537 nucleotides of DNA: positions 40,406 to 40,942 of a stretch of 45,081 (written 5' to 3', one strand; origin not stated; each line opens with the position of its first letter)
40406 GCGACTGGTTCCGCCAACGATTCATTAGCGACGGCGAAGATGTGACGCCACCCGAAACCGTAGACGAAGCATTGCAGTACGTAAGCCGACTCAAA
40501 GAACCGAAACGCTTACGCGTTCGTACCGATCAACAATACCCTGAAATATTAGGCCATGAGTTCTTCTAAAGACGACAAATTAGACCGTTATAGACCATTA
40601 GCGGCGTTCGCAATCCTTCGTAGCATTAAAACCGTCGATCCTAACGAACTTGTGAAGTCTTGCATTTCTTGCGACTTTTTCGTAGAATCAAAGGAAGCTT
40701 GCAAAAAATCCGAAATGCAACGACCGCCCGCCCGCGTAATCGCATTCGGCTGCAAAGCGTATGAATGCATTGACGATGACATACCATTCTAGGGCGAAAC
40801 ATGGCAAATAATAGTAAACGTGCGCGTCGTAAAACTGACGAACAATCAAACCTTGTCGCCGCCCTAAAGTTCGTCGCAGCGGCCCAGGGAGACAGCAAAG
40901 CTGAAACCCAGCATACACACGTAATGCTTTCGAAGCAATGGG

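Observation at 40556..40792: A 78-aa protein carries the bacterial SSB C-terminal tip DDDIPF without an OB fold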

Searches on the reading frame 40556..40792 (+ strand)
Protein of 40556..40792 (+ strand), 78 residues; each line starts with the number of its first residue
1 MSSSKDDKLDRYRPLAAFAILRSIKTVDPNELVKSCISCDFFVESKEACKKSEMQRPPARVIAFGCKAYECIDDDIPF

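Call 3: search_protein_families(library=pfam, proteins=[window:40556-40792:+], max_evalue=1)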
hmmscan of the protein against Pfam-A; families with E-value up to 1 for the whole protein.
window:40556-40792:+ (78 aa): 0 families

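Call 4: search_protein_families(library=phrogs, proteins=[window:40556-40792:+], max_evalue=1)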
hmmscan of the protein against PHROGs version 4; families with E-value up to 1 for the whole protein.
window:40556-40792:+ (78 aa): 2 families
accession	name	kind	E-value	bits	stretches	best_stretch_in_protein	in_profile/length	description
phrog_23504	-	unknown function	1.7e-09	38.6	1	33-78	32-73/73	-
phrog_12128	-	unknown function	0.31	12.2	1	63-77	11-25/29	-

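Call 6: search_dna_similar(query=window:40556-40789:+, collection=phages, mode=protein, max_evalue=10, max_rows=60)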
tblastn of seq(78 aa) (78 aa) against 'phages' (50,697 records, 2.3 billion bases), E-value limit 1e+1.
Records with a match: 36; places in all: 36; records where one place covers at least 80% of the query: 3.
Best place of each record, by identity: <60% 36.
By first word of the organism name: Rhizobium 14; Sphingomonas 4; Vibrio 4; Xanthomonas 3; Erwinia 2; Paracoccus 2; Variovorax 1; Sulfitobacter 1; Shewanella 1; Mycobacterium 1; and 3 more.
By host as written in the record: Rhizobium etli GR56 5; Vibrio parahaemolyticus 3; Sphingomonas sp. LR55 2; - 2; Paracoccus marcusii JL-65 2; Rhizobium phaseoli R630 2; Sphingomonas sp. PM2 2; Variovorax sp. CL14 1; and 17 more.
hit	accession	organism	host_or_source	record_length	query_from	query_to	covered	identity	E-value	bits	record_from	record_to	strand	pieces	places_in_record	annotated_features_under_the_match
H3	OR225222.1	Sphingomonas phage Kimi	Sphingomonas sp. LR55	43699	1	78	100%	45.2%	1e-9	58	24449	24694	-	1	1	hypothetical protein | DNA helicase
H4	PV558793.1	Variovorax phage VCLv21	Variovorax sp. CL14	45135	17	78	79%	43.5%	3e-5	45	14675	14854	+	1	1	record has no annotation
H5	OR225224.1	Sphingomonas phage Birtae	Sphingomonas sp. LR55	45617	32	78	60%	53.2%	2e-6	48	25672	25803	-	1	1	hypothetical protein (x2)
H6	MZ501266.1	Erwinia phage AH03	Erwinia billingiae and Pseudomonas ...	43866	34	78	58%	53.3%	2e-7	52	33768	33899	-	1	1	57: hypothetical protein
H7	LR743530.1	Xanthomonas phage Suba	Phage obtained from sewage water ...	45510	4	78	96%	31.2%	2e+0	32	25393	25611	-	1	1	Phage DNA/RNA helicase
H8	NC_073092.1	Xanthomonas phage Suba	Phage obtained from sewage water ...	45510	4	78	96%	31.2%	2e+0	32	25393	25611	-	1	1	Phage DNA/RNA helicase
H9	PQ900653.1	Sulfitobacter phage M39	Sulfitobacter sp. M39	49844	30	78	63%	44.9%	2e-5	45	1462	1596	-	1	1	record has no annotation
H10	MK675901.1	Shewanella phage S0112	Shewanella indica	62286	34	78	58%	46.7%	3e-2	37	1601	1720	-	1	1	hypothetical protein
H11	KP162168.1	Paracoccus phage vB_PmaS-R3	Paracoccus marcusii JL-65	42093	34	78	58%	44.4%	4e-2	37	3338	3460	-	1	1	none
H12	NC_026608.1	Paracoccus phage vB_PmaS-R3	Paracoccus marcusii JL-65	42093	34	78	58%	44.4%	4e-2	37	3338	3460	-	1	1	none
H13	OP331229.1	Vibrio phage 033B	Vibrio parahaemolyticus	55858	35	78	56%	43.2%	3e-1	34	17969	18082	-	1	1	hypothetical protein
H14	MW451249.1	Vibrio phage GH32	Vibrio parahaemolyticus GH32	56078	35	78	56%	43.2%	3e-1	34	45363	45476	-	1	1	record has no annotation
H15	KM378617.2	Vibrio phage VpKK5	Vibrio parahaemolyticus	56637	35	78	56%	43.2%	9e-1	33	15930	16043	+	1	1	hypothetical protein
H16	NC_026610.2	Vibrio phage VpKK5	Vibrio parahaemolyticus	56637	35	78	56%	43.2%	9e-1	33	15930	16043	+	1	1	hypothetical protein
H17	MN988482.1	Rhizobium phage RHph_Y17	Rhizobium phaseoli R630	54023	29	78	64%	38.0%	2e-1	34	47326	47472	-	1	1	hypothetical protein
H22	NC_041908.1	Rhizobium phage RHEph04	Rhizobium etli GR56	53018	29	78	64%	38.0%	2e-1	34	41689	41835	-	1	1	hypothetical protein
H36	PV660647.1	Salmonella phage vB_SE1_KM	Salmonella enterica subsp. enterica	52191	35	78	56%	36.4%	7e+0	30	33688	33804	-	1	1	hypothetical protein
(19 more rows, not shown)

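Call 7: find_homologous_proteins(query=window:40556-40789:+, max_evalue=0.01)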
Query seq(78 aa) (78 aa): 5 proteins with E <= 0.01 among 6 candidates.
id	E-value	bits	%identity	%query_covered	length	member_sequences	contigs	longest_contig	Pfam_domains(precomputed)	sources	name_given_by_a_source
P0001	2.2e-24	103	65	100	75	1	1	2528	-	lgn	-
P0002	4.7e-11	60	56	77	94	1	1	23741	-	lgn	-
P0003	6.4e-10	57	50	82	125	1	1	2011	-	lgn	-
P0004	6.6e-9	53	42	90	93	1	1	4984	-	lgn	-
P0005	4.0e-5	41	55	63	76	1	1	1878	-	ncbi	-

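Call 13: search_protein_representatives(protein=window:40556-40789:+)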
Query: 78 residues. Proteins with E-value up to 0.001 (for the whole library): 238; up to 1e-10: 7; up to 1e-30: 0. The best 150 are listed.
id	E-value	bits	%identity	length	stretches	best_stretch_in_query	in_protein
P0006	6.9e-24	99.4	63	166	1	6-78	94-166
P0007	9.6e-16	73.5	56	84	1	15-78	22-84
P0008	2.6e-14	69.0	52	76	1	12-78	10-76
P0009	7.1e-12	61.3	57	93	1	24-78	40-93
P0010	8.6e-12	61.0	56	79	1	11-78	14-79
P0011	9.0e-12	60.9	54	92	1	24-78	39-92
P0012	3.6e-11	59.0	54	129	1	24-78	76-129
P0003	2.0e-10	56.6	53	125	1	18-78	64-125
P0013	5.8e-10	55.2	53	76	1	19-78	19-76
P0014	8.3e-10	54.7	48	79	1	15-78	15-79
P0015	9.2e-10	54.5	60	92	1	31-78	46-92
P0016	2.6e-09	53.1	49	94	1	16-78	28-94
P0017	2.9e-09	53.0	54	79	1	11-78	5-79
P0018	3.2e-09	52.8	47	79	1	16-78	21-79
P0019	7.7e-09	51.6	47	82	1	24-78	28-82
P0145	9.5e-05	38.6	50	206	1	11-78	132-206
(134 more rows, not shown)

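Call 18: get_annotated_region(hit=H3, flank=5000)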
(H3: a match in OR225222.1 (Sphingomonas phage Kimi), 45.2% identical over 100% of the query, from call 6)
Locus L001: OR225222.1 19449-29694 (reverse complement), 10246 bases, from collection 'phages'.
description: Sphingomonas phage Kimi, complete genome.
organism: Sphingomonas phage Kimi (NCBI taxid 3065696)
taxonomy: Viruses; Duplodnaviria; Heunggongvirae; Uroviricota; Caudoviricetes
host: Sphingomonas sp. LR55; source: wastewater; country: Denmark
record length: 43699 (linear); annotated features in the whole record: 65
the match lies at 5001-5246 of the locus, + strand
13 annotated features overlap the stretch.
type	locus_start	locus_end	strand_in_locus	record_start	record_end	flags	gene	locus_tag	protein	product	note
CDS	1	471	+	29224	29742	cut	-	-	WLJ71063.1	hypothetical protein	-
CDS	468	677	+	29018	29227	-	-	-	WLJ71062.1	hypothetical protein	-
CDS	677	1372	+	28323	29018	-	-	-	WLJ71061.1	hypothetical protein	-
CDS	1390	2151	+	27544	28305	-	-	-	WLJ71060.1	single-stranded DNA-binding protein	-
CDS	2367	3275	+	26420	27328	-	-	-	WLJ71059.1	hypothetical protein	-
CDS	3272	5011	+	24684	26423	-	-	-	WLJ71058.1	DNA helicase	-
CDS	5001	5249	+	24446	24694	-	-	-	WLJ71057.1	hypothetical protein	-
CDS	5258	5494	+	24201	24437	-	-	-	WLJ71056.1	hypothetical protein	-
CDS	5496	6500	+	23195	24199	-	-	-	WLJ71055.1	hypothetical protein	-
CDS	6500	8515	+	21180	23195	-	-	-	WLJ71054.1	DNA polymerase I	-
CDS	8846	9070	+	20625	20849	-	-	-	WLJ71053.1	hypothetical protein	-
CDS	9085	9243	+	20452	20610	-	-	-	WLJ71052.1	hypothetical protein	-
CDS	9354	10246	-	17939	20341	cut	-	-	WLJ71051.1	hypothetical protein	-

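Call 19: get_annotated_region(hit=H7, flank=5000)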
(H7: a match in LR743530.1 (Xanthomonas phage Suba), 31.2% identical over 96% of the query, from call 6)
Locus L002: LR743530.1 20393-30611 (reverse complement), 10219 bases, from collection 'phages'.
description: Xanthomonas phage Suba genome assembly, chromosome: 1.
organism: Xanthomonas phage Suba (NCBI taxid 2674975)
taxonomy: Viruses; Duplodnaviria; Heunggongvirae; Uroviricota; Caudoviricetes
host: -; source: Phage obtained from sewage water extract on X. albilineans; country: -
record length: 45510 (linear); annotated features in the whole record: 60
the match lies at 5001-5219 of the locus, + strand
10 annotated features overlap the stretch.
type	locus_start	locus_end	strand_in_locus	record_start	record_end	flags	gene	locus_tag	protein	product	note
CDS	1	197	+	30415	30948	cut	-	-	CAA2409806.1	hypothetical protein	-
CDS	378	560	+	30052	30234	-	-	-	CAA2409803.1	hypothetical protein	-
CDS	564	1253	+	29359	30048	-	-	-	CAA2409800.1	Phage recombinase protein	-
CDS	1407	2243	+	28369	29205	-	-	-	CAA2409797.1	Putative phage Single-stranded DNA-binding protein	-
CDS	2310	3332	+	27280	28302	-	-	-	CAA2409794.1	Phage Exonuclease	-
CDS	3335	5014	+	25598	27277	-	-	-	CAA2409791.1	Phage DNA/RNA helicase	-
CDS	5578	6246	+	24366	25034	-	-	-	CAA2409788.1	Phage DNA polymerase III beta subunit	-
CDS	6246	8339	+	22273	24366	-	-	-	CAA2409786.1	Phage DNA polymerase B region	-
CDS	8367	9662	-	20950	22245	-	-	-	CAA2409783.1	Putative Phage tail fiber protein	-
CDS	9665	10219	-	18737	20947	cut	-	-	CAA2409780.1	Putative phage tail protein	-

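Call 20: get_annotated_region(hit=H6, flank=5000)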
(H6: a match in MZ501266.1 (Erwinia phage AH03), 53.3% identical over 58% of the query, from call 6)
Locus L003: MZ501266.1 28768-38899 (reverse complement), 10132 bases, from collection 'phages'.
description: Erwinia phage AH03, complete genome.
organism: Erwinia phage AH03 (NCBI taxid 2869568)
taxonomy: Viruses; Duplodnaviria; Heunggongvirae; Uroviricota; Caudoviricetes
host: Erwinia billingiae and Pseudomonas syringae; source: leaf of horse chestnut tree; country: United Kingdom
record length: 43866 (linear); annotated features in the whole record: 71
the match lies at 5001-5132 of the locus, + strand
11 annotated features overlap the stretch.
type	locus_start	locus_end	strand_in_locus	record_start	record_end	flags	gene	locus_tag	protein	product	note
CDS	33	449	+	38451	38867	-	63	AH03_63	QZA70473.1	Gam-like host-nuclease inhibitor protein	-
CDS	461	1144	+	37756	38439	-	62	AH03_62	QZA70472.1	ATPase associated protein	-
CDS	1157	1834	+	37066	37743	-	61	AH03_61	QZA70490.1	hypothetical protein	-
CDS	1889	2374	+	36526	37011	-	60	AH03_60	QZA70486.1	DNA binding domain protein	-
CDS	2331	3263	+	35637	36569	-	59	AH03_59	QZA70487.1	Cas4 family exonuclease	-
CDS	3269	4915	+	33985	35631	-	58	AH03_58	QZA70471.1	DNA helicase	-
CDS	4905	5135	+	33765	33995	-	57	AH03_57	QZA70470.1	hypothetical protein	-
CDS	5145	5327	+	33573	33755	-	56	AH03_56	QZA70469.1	hypothetical protein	-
CDS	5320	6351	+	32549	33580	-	55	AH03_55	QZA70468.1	DNA polymerase III sliding clamp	DNA polymerase III, sliding clamp (Beta)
CDS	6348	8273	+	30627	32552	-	54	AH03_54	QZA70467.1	DNA polymerase II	-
CDS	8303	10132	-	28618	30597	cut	53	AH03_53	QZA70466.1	tailspike protein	-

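Call 21: get_annotated_region(hit=H16, flank=6000)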
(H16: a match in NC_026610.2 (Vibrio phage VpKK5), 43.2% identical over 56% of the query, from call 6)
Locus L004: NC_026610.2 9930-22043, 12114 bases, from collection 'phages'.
description: Vibrio phage VpKK5, complete genome.
organism: Vibrio phage VpKK5 (NCBI taxid 1538804)
taxonomy: Viruses; Duplodnaviria; Heunggongvirae; Uroviricota; Caudoviricetes; Queuovirinae
host: Vibrio parahaemolyticus; source: marine sediment; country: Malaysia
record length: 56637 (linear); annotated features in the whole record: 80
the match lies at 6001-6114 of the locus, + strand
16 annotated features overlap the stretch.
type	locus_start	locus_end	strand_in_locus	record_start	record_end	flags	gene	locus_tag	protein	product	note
CDS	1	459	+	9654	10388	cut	-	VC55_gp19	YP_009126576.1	Sak4-like ssDNA annealing protein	orf19; similar to ATPase of Enterobacteria phage 9g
CDS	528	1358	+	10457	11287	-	-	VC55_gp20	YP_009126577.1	single strand DNA binding protein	orf20; protein of unknown function DUF669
CDS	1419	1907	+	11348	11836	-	-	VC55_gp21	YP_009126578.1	hypothetical protein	orf21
CDS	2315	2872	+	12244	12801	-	-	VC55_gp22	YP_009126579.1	deoxyribonucleoside 5' monophosphate phosphatase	orf22; HD domain, metal dependent phosphohydrolases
CDS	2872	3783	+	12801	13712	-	-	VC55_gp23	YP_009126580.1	Cas4-domain exonuclease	orf23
CDS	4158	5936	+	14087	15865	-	-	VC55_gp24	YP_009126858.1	DNA/RNA helicase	orf24; type III restriction enzyme, helicase conserved C-terminal domain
CDS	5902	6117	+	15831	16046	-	-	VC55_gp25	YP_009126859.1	hypothetical protein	orf25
CDS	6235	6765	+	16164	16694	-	-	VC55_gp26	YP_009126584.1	hypothetical protein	orf26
CDS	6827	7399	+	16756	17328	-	-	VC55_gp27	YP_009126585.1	hypothetical protein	orf27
CDS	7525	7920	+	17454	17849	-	-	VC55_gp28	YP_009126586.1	hypothetical protein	orf28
CDS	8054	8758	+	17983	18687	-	-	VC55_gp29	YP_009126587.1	QueE-like radical SAM domain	orf29; 4Fe-4S single cluster domain; radical SAM superfamily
CDS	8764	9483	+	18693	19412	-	-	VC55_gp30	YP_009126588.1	QueC-like queuosine biosynthesis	orf30; QueC, queuosine biosynthesis protein QueC, IPR018317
CDS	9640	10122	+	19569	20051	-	-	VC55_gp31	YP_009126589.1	QueD-like 6-pyruvoyl-tetrahydropterin synthase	orf31; PTPS, 6-pyruvoyl tetrahydropterin synthase/QueD family protein, IPR007115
CDS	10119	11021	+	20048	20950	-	-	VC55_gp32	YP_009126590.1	GTP cyclohydrolase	orf32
CDS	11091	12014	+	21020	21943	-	-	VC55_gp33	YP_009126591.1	queuine tRNA-ribosyltransferase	orf33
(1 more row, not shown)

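Call 22: get_annotated_region(hit=H22, flank=6000)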
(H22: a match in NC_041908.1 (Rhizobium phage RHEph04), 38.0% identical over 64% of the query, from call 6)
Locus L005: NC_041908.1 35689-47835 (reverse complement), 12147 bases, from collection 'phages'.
description: Rhizobium phage RHEph04, complete genome.
organism: Rhizobium phage RHEph04 (NCBI taxid 1220604)
taxonomy: Viruses; Duplodnaviria; Heunggongvirae; Uroviricota; Caudoviricetes; Kleczkowskavirus; Kleczkowskavirus RHEph4
host: Rhizobium etli GR56; source: -; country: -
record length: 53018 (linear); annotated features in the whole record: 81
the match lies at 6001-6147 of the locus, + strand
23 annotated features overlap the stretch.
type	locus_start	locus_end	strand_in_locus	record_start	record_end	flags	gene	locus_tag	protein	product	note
CDS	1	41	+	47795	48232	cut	-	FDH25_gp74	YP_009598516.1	hypothetical protein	-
CDS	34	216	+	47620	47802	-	-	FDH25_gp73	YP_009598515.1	hypothetical protein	-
CDS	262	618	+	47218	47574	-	-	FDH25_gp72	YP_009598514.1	hypothetical protein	-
CDS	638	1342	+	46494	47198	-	-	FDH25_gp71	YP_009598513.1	hypothetical protein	-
CDS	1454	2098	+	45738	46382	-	-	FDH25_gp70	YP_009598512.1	single strand DNA binding protein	protein of unknown function DUF669, POG0829; POG0317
CDS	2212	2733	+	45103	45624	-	-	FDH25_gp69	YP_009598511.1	hypothetical protein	protein of unknown function DUF165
CDS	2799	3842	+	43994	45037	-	-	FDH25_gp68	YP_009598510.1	Cas4-domain exonuclease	-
CDS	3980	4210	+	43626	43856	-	-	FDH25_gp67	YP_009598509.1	hypothetical protein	-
CDS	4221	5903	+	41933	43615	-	-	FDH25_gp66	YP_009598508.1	DNA helicase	DNA/RNA helicase, C-terminal, restriction endonuclease, type I, R subunit/Type III, Res subunit, POG0049; POG0050; ...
CDS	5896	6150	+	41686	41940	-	-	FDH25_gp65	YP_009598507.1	hypothetical protein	-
CDS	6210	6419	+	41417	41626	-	-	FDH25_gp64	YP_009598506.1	hypothetical protein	-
CDS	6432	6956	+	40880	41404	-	-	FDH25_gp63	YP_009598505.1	hypothetical protein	-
CDS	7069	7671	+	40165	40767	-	-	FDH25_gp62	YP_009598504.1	hypothetical protein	-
CDS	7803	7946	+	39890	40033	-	-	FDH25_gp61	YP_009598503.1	hypothetical protein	-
CDS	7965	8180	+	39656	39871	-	-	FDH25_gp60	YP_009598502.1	hypothetical protein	-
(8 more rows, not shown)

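Call 23: get_annotated_region(hit=H36, flank=6000)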
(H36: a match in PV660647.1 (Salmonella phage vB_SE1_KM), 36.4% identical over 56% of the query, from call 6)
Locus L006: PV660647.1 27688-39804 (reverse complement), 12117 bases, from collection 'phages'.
description: Salmonella phage vB_SE1_KM, complete genome.
organism: Salmonella phage vB_SE1_KM (NCBI taxid 3425682)
taxonomy: Viruses
host: Salmonella enterica subsp. enterica; source: Kilifi market sewage; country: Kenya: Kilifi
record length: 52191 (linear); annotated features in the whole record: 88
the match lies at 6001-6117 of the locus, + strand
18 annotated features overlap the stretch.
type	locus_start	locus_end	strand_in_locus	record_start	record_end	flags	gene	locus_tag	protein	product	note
CDS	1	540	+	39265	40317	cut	-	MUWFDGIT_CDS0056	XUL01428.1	hypothetical protein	-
CDS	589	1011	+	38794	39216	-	-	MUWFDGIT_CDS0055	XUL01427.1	hypothetical protein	-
CDS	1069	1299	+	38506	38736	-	-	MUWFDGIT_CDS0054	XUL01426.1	hypothetical protein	-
CDS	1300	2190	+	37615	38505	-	-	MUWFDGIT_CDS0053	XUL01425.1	Sak4-like ssDNA annealing protein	DNA, RNA and nucleotide metabolism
CDS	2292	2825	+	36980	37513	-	-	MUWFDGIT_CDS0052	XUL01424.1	single strand DNA binding protein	DNA, RNA and nucleotide metabolism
CDS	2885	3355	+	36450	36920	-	-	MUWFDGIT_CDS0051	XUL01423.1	dCMP deaminase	DNA, RNA and nucleotide metabolism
CDS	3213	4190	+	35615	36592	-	-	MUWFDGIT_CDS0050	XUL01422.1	Cas4-domain exonuclease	DNA, RNA and nucleotide metabolism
CDS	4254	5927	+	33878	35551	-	-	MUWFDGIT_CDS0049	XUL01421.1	DNA helicase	DNA, RNA and nucleotide metabolism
CDS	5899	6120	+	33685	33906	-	-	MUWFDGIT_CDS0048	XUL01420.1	hypothetical protein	-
CDS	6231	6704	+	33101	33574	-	-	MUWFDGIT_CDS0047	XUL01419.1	hypothetical protein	-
CDS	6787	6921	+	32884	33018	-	-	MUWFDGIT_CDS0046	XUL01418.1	hypothetical protein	-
CDS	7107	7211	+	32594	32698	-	-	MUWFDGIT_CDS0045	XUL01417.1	hypothetical protein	-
CDS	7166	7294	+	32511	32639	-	-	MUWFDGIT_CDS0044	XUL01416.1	hypothetical protein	-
CDS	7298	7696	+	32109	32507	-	-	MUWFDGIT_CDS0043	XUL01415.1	hypothetical protein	-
CDS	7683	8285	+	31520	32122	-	-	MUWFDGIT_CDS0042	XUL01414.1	nucleotide pyrophosphohydrolase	-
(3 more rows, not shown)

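Call 24: get_annotated_region(hit=H10, flank=6000)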
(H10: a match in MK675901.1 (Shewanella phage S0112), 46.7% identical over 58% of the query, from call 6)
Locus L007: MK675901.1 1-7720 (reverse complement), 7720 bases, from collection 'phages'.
description: Shewanella phage S0112, complete genome.
organism: Shewanella phage S0112 (NCBI taxid 2559821)
taxonomy: Viruses; Duplodnaviria; Heunggongvirae; Uroviricota; Caudoviricetes
host: Shewanella indica; source: -; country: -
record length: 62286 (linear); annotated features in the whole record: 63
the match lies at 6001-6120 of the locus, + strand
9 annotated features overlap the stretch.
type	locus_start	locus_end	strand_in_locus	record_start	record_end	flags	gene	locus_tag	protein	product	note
CDS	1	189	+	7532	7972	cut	-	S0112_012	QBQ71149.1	hypothetical protein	hypothetical protein NVP1117O_73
CDS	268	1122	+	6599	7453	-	-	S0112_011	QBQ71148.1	P-loop containing nucleoside triphosphate hydrolase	-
CDS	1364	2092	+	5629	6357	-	-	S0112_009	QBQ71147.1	ATPase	-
CDS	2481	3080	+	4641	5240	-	-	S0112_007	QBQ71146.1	multimodular transpeptidase-transglycosylase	-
CDS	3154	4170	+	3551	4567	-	-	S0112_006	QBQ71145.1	exonuclease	-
CDS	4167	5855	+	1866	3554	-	-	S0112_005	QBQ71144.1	DNA/RNA helicase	-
CDS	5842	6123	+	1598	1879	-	-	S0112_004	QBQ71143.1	hypothetical protein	-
CDS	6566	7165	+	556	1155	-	-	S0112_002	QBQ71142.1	hypothetical protein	BcepGomrgp40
CDS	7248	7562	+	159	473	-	-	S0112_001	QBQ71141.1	hypothetical protein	hypothetical protein NVP1117O_60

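Call 37: predict_structure(alignment_id=A1)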
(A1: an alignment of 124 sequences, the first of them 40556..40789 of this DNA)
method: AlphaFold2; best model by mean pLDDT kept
length: 78 residues; sequences in the alignment: 124
mean_pLDDT: 83.4   pTM: 0.54
mean pLDDT of the five models: 83.4, 83.3, 83.1, 82.9, 82.0
residues with pLDDT >= 90: 32; 70-90: 34; 50-70: 11; < 50: 1
segments of 3 or more residues with pLDDT < 50: none
pLDDT, mean of each block of 10 residues (from residue 1): 58 81 83 88 94 92 90 81
secondary structure, 60 per line:
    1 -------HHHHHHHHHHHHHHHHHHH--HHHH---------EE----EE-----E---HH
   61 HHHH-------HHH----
elements in order: H8-26 H29-32 H59-64

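Call 40: find_homologous_proteins(query=A1, max_evalue=0.001)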
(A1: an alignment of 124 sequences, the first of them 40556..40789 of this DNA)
Query A1 (124 sequences) (78 aa, profile of the alignment): 795 proteins with E <= 0.001 among 2647 candidates; the best 120 are listed.
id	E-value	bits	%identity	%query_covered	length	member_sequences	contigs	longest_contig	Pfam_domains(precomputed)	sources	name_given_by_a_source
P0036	1.8e-22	97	49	71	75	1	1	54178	-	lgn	-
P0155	2.0e-22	97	44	91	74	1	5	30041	-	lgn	-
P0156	4.3e-22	96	55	68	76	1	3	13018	-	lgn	-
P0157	8.5e-22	95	53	76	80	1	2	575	-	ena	-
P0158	1.4e-21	94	45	91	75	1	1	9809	-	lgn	-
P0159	2.0e-21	94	54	77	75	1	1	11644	-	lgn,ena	-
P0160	3.6e-21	93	51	69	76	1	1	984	-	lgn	-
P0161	3.9e-21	93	50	79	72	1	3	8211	-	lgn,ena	-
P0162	5.0e-21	92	63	63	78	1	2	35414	-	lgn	-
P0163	1.3e-20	91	50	67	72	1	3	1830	-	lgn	-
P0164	1.8e-20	91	60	59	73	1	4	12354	-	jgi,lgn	jgi:hypothetical protein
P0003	2.3e-20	90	50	82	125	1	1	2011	-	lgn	-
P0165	2.5e-20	90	43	87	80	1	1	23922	-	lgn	-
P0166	2.9e-20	90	63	72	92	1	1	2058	-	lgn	-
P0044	3.1e-20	90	39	88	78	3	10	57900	-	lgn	-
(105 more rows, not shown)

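Call 41: fold_search(model_id=the predicted structure, library=pdb)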
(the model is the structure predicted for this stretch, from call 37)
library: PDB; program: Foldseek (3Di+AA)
matches with E <= 10: 0; with E <= 0.001: 0
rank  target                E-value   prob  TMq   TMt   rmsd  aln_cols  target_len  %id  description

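Call 43: search_solved_structures(query=A1, max_evalue=10, show_alignments=2)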
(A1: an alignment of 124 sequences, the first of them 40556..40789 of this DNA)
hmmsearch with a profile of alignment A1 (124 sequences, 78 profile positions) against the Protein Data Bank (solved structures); distinct sequences matched with E-value up to 10: 3.
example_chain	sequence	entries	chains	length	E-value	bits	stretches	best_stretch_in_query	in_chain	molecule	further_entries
6pif_G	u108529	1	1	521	1.1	12.7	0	16-48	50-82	cas5_8 naturally occurring fusion protein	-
6juf_B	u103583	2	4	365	1.1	12.6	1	57-72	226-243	SspB protein | DUF4007 domain-containing protein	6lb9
6lnb_H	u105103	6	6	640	1.5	12.3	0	16-48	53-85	CRISPR-associated protein Cas8 | Cas8/5 | Cas8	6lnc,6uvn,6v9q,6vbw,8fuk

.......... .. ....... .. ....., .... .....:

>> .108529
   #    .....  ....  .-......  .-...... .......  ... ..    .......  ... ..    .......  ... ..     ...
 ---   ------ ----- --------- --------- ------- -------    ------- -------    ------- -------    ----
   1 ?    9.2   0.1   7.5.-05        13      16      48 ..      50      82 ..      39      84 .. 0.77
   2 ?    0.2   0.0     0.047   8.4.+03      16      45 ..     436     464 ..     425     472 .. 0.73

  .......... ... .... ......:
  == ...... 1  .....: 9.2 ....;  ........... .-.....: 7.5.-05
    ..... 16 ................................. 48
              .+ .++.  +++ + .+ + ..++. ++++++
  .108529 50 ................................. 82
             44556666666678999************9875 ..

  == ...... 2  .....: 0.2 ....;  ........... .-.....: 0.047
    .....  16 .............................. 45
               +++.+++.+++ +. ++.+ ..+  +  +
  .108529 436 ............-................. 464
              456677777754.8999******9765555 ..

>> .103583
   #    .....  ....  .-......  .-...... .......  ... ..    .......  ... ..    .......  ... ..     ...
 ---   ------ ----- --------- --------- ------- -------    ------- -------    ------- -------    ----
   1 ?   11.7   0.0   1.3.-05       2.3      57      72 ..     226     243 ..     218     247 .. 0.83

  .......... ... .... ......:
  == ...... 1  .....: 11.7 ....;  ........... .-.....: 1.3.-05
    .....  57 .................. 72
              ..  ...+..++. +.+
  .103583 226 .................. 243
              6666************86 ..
